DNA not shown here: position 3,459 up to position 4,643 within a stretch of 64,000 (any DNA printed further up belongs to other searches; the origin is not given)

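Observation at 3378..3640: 2OG-Fe(II) oxygenase fused to a His/Cys/Glu-rich repetitive tail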

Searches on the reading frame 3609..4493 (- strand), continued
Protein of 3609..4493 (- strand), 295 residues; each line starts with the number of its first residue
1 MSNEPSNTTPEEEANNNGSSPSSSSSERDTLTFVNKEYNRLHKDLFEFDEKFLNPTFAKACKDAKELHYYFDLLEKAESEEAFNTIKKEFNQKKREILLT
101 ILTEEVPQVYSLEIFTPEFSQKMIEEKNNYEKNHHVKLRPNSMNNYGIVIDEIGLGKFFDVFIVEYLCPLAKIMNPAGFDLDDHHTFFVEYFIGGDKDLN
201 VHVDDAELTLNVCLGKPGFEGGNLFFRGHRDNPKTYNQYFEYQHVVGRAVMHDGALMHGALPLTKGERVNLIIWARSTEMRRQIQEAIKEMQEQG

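Call 56: search_protein_families(library=pfam, proteins=[P0307], max_evalue=0.01)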
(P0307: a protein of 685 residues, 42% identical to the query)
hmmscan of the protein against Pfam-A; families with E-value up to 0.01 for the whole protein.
P0307 (685 aa): 2 families
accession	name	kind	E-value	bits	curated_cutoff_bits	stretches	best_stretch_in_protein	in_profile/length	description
PF25238.1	OGFOD2-like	-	5.5e-22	78.5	31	1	90-173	37-120/123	OGFOD2-like domain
PF04145.20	Ctr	-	1.7e-09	38.8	25.3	1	559-610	101-151/151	Ctr copper transporter family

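Call 61: find_encoding_contigs(protein=P0307, flank=3000, max_places=3)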
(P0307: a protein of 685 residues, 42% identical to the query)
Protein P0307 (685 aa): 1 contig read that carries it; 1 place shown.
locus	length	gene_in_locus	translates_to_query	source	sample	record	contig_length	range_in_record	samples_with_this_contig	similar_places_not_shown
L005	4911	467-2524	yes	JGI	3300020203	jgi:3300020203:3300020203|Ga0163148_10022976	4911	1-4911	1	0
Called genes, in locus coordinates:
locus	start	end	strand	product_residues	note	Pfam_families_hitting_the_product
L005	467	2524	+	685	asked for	PF25238:OGFOD2-like, PF04145:Ctr (weak)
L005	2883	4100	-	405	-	PF00650:CRAL_TRIO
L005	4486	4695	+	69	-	-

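Call 70: predict_structure(alignment_id=A3)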
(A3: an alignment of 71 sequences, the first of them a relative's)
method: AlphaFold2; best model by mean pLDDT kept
length: 339 residues; sequences in the alignment: 71
mean_pLDDT: 94.5   pTM: 0.90
mean pLDDT of the five models: 94.5, 93.9, 93.9, 93.7, 93.4
residues with pLDDT >= 90: 308; 70-90: 26; 50-70: 2; < 50: 3
segments of 3 or more residues with pLDDT < 50: 337-339
pLDDT, mean of each block of 10 residues (from residue 1): 92 91 91 92 96 98 97 98 97 98 98 98 96 84 98 97 94 97 85 96 95 95 98 98 97 94 98 95 98 97 95 95 97 68
secondary structure, 60 per line:
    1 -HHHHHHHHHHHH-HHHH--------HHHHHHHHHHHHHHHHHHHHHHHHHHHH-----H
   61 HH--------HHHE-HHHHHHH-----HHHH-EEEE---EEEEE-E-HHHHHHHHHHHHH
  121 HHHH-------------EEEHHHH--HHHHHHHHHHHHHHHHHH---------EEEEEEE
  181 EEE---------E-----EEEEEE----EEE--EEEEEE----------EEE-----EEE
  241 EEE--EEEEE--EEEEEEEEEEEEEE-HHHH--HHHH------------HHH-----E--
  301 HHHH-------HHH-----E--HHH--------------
elements in order: H2-13 H15-18 H27-54 H76-82 H88-91 E93-96 E100-104 H108-124 E138-140 H141-144 H147-164 E174-183 E199-204 E209-211 E214-219 E230-232 E238-243 E246-250 E253-266 H268-271 H274-277 H301-304

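Call 71: list_cluster_members(proteins=[P0013, P0017, P0189, P0022, P0167, P0193, P0081, P0133, P0130, P0005])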
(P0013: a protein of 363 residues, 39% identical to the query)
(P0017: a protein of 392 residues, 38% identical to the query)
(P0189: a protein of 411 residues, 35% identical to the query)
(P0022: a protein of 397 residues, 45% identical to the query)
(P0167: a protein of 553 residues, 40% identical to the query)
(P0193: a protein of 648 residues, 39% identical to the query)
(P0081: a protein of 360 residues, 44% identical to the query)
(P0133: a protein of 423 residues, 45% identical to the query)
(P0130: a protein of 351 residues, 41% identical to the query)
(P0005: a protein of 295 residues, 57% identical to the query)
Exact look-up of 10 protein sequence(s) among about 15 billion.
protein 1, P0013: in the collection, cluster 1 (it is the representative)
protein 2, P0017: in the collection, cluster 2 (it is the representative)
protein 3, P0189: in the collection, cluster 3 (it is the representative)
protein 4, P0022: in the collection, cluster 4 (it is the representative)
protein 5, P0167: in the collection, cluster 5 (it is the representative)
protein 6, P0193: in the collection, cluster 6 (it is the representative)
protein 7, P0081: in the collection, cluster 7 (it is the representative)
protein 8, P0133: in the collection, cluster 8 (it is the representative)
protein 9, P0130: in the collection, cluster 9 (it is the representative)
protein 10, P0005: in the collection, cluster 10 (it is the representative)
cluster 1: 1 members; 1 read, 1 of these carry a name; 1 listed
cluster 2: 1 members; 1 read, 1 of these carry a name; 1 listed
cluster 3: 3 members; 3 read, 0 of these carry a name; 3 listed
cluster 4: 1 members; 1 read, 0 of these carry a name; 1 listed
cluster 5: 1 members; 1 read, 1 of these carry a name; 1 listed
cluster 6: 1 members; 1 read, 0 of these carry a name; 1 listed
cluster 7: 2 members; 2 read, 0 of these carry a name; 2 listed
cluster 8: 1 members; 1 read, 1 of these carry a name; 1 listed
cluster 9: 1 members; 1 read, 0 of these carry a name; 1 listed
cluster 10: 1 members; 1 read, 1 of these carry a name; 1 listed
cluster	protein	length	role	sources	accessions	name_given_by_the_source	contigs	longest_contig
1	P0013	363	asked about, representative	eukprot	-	TRINITY_DN5631_c1_g1_i1.p1 TRINITY_DN5631_c1_g1~~TRINITY_DN5631_c1_g1_i1.p1 ORF ...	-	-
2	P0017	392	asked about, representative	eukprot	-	c9685_g1_i2.p1 GENE.c9685_g1_i2~~c9685_g1_i2.p1 ORF type:complete len:439 ...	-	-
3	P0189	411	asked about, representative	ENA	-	-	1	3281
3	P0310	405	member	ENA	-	-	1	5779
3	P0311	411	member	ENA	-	-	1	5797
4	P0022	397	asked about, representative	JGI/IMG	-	-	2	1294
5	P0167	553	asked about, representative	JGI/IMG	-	hypothetical protein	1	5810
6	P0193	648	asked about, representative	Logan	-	-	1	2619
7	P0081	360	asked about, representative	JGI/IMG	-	-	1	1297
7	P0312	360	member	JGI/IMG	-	-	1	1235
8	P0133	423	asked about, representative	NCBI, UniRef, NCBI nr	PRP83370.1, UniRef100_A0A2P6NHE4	hypothetical protein PROFUN_09398 [Planoprotostelium fungivorum] | Fe2OG dioxygenase domain-containing protein n=1 Tax=Planoprotostelium fungivorum ...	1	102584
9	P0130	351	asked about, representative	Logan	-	-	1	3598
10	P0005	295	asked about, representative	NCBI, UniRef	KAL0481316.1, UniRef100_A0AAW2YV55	2-oxoglutarate and iron-dependent oxygenase domain-containing protein [Acrasis kona] | 2-oxoglutarate and iron-dependent oxygenase domain-containing protein n=1 Tax=Acrasis ...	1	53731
